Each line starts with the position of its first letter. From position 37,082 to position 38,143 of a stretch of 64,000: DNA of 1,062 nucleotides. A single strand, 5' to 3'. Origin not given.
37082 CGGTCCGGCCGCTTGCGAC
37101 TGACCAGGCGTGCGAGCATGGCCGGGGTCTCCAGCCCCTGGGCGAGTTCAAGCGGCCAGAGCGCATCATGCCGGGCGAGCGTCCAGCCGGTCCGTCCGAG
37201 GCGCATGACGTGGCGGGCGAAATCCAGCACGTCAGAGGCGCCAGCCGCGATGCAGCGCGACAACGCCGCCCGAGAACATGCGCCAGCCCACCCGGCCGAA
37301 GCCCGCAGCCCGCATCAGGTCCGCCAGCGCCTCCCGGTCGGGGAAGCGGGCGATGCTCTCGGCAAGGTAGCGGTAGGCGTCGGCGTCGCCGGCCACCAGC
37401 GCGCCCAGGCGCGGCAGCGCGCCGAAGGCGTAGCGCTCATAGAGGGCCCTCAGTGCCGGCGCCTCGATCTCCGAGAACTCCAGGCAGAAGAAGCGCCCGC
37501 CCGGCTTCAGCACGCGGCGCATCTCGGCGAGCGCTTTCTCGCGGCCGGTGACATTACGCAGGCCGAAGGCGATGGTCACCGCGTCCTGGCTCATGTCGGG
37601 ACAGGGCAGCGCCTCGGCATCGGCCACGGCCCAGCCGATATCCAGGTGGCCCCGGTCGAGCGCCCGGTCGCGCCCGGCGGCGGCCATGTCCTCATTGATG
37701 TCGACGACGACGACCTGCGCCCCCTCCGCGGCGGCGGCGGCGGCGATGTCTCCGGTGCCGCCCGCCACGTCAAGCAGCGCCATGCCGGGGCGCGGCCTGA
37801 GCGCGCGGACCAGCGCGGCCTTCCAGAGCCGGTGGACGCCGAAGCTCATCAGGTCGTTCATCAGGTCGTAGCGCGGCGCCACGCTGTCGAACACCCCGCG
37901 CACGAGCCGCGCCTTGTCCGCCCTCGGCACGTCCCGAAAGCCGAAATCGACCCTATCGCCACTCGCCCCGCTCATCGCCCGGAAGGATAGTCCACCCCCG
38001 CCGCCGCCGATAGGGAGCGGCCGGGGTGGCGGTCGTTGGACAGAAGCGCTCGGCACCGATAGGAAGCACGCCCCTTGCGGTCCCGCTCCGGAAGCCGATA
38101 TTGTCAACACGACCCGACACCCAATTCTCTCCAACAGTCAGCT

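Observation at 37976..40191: Low-GC islet between ubiE and mutM encoding a coupled ABC-type ATPase + small PD-(D/E)xK-like protein: candidate two-gene defense module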

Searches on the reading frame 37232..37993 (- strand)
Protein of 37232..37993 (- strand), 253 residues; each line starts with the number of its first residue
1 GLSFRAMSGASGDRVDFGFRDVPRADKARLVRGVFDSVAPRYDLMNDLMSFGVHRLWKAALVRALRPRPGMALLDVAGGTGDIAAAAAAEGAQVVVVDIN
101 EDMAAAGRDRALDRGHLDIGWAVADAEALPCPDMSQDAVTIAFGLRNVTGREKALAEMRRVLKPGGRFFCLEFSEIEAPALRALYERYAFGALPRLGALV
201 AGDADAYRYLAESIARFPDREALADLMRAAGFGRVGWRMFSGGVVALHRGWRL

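Call 4: search_protein_families(library=pfam, proteins=[window:37232-37993:-], max_evalue=1)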
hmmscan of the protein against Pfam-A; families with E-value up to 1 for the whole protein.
window:37232-37993:- (253 aa): 14 families
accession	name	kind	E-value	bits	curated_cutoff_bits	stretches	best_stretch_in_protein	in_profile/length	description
PF01209.24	Ubie_methyltran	-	8e-80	268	20.1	1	28-252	7-233/233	ubiE/COQ5 methyltransferase family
PF08241.18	Methyltransf_11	-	1.5e-20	74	21.2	1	74-170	1-95/95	Methyltransferase domain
PF13649.12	Methyltransf_25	-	9.4e-20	71.6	27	1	74-166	2-97/97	Methyltransferase domain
PF08242.18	Methyltransf_12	-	3.9e-12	47.2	30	1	74-168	1-98/98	Methyltransferase domain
PF13847.12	Methyltransf_31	-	3.8e-11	43.3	27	1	69-174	3-113/145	Methyltransferase domain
PF13489.12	Methyltransf_23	-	6.8e-11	42.6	27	1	54-232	6-159/164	Methyltransferase domain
PF02353.26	CMAS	-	0.0034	17.2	27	1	62-113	55-107/273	Mycolic acid cyclopropane synthetase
PF05148.21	Methyltransf_8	-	0.033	14.5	27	1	112-172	99-158/219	Hypothetical methyltransferase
PF05175.20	MTS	-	0.052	13.6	23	1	60-105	22-69/170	Methyltransferase small domain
PF01555.25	N6_N4_Mtase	-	0.07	13.5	26.7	0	152-170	33-51/221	DNA methylase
PF00107.32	ADH_zinc_N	-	0.081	13.3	31.8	1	85-171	8-88/129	Zinc-binding dehydrogenase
PF02737.24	3HCDH_N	-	0.19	12.1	22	1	82-111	13-42/180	3-hydroxyacyl-CoA dehydrogenase, NAD binding domain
PF13561.12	adh_short_C2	-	0.19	11.7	27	1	83-106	12-35/236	Enoyl-(Acyl carrier protein) reductase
PF20922.3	Anamorsin_N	-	0.22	11.6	27.1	1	150-172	67-89/163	Anamorsin, N-terminal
